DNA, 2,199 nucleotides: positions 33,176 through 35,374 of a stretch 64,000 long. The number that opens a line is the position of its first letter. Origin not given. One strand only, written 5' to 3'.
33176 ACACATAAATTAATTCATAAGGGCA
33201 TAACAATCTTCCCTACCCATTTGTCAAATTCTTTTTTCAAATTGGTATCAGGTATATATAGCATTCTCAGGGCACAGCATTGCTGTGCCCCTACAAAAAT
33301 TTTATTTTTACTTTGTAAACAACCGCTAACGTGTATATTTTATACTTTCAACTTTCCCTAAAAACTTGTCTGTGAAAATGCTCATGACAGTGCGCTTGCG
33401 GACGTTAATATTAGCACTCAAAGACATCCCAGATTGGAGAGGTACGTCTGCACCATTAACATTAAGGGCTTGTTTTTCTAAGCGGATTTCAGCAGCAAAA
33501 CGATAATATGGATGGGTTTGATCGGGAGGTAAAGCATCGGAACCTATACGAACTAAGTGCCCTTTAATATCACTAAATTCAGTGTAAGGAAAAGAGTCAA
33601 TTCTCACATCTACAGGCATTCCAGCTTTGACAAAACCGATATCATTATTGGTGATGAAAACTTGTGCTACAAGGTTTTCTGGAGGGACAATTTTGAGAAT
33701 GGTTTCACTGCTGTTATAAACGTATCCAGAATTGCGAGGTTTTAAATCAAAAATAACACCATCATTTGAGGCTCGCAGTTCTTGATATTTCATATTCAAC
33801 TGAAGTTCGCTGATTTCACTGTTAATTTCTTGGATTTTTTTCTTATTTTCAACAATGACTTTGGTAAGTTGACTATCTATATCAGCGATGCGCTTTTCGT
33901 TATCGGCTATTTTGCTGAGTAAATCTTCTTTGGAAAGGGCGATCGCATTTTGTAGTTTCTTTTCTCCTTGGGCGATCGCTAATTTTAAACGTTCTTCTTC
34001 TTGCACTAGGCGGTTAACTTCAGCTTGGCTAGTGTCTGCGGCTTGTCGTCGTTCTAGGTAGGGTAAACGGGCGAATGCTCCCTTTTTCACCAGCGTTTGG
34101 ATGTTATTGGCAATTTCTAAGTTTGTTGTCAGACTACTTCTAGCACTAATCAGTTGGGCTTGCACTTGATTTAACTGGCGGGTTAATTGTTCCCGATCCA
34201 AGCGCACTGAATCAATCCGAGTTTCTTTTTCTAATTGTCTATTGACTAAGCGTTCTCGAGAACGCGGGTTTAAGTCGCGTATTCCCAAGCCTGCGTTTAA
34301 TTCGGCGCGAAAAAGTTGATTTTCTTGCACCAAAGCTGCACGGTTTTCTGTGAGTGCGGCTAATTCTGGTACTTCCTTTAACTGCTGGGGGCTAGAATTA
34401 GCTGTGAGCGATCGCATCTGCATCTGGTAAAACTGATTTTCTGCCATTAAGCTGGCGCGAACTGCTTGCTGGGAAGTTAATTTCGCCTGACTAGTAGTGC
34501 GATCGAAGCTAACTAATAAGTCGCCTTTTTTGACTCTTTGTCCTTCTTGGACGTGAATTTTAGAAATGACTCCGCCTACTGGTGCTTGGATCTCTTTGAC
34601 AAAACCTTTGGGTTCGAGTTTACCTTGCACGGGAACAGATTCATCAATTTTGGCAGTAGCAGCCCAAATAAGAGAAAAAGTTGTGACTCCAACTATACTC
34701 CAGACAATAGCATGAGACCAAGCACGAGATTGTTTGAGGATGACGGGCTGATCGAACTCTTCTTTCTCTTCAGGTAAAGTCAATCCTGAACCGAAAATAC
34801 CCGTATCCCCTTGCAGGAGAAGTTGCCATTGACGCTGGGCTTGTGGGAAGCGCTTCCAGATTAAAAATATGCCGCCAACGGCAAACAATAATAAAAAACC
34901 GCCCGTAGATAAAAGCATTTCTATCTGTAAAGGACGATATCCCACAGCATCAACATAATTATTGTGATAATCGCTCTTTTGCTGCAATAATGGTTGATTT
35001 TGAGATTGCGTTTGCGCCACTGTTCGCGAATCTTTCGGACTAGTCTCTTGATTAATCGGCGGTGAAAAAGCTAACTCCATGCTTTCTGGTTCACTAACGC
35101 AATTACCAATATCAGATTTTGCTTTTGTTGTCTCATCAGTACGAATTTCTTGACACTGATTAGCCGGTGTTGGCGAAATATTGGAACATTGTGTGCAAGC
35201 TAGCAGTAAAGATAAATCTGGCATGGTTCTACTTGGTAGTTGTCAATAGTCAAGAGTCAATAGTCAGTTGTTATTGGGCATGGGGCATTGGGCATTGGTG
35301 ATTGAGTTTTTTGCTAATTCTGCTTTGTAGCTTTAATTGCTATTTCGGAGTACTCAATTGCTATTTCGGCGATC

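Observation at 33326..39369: Three-gene export operon (parvulin-like protein, then cNMP-like/C39-like ABC, then HlyD) split by a 21-bp minisatellite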

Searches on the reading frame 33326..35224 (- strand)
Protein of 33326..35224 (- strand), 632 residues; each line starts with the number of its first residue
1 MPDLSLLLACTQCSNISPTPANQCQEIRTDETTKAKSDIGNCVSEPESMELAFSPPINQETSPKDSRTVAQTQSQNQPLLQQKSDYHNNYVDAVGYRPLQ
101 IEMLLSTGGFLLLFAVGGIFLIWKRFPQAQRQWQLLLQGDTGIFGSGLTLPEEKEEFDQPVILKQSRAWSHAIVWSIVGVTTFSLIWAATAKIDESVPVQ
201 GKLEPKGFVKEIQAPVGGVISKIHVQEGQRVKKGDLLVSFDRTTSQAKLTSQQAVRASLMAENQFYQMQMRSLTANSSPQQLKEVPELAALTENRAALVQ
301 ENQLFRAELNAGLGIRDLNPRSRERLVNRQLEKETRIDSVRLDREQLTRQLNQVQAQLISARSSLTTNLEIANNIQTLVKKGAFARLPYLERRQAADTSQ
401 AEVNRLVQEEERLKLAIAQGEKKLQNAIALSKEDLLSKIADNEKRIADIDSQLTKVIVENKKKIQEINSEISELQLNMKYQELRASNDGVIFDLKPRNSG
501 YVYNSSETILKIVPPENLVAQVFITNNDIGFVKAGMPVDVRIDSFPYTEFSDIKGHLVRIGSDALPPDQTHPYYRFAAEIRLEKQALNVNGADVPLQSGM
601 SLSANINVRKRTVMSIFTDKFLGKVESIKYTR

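Call 6: search_protein_families(library=pfam, proteins=[window:33326-35224:-], max_evalue=0.01)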
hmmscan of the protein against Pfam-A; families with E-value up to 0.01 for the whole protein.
window:33326-35224:- (632 aa): 5 families
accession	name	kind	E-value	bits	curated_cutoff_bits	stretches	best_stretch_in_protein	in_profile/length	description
PF13437.12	HlyD_3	-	2.3e-22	80.2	22.2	2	483-585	2-96/106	HlyD family secretion protein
PF13533.13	Biotin_lipoyl_2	-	4.4e-10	39.6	29.8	1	211-241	2-32/32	Biotin-lipoyl like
PF16576.10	HlyD_D23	-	1.4e-09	38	30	1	446-550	79-177/214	Barrel-sandwich domain of CusB or HlyD membrane-fusion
PF00364.28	Biotin_lipoyl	-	3.8e-05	23.9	22.1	1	211-239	44-72/73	Biotin-requiring enzyme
PF00358.26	PTS_EIIA_1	-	0.0091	16.1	27.2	0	222-249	85-112/127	phosphoenolpyruvate-dependent sugar phosphotransferase system, EIIA 1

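Call 7: search_protein_families(library=ncbifam, proteins=[window:33326-35224:-], max_evalue=0.01)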
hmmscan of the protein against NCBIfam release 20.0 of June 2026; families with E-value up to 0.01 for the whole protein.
window:33326-35224:- (632 aa): 26 families (the best 25 are shown)
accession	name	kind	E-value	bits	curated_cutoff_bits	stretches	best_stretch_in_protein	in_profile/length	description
TIGR01843.1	type_I_hlyD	subfamily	4.5e-61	207.1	208.65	2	172-457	6-265/422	HlyD family type I secretion periplasmic adaptor subunit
TIGR01730.1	RND_mfp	subfamily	6.5e-21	74.6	94.9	2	188-269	6-86/322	efflux RND transporter periplasmic adaptor subunit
TIGR01000.1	bacteriocin_acc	subfamily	3e-15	56.1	258.85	1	167-623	18-455/457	bacteriocin secretion accessory protein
TIGR00998.1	8a0101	subfamily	9.9e-14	51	390.8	1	211-546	44-269/334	EmrA/EmrK family multidrug efflux transporter periplasmic adaptor subunit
TIGR03794.1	NHLM_micro_HlyD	equivalog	1e-13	51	156.2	1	157-562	8-338/421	NHLP bacteriocin system secretion protein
NF007785.0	PRK10476.1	equivalog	2.6e-10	39.7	376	1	168-279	9-115/347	multidrug transporter subunit MdtN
TIGR02971.1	heterocyst_DevB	subfamily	5.7e-10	39.1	129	1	200-418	4-207/327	ABC exporter membrane fusion protein, DevB family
NF002939.0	PRK03598.1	equivalog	1.5e-08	34.2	393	2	341-546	74-269/332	secretion protein HlyD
NF007362.0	PRK09859.1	equivalog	3.1e-05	23.3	738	1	208-257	60-109/385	multidrug transporter subunit MdtE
NF008814.0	PRK11854.1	equivalog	7.1e-05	21.4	722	1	211-262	45-96/637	pyruvate dehydrogenase complex dihydrolipoyllysine-residue acetyltransferase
NF045904.1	RND-peri-MexE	equivalog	0.0001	21.4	714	1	194-310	49-159/390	multidrug efflux RND transporter periplasmic adaptor subunit MexE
NF000272.2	OqxA_adapt_sub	exception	0.00019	20.5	835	1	212-257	70-115/391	multidrug efflux RND transporter periplasmic adaptor subunit OqxA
NF008606.0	PRK11578.1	equivalog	0.00029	20.1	342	1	180-271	33-123/371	macrolide transporter subunit MacA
NF010643.0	PRK14040.1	subfamily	0.00036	19.1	892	1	206-252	523-569/595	oxaloacetate decarboxylase subunit alpha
NF008589.1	PRK11556.1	equivalog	0.00082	18.4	391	1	212-254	87-129/392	MdtA/MuxA family multidrug efflux RND transporter periplasmic adaptor subunit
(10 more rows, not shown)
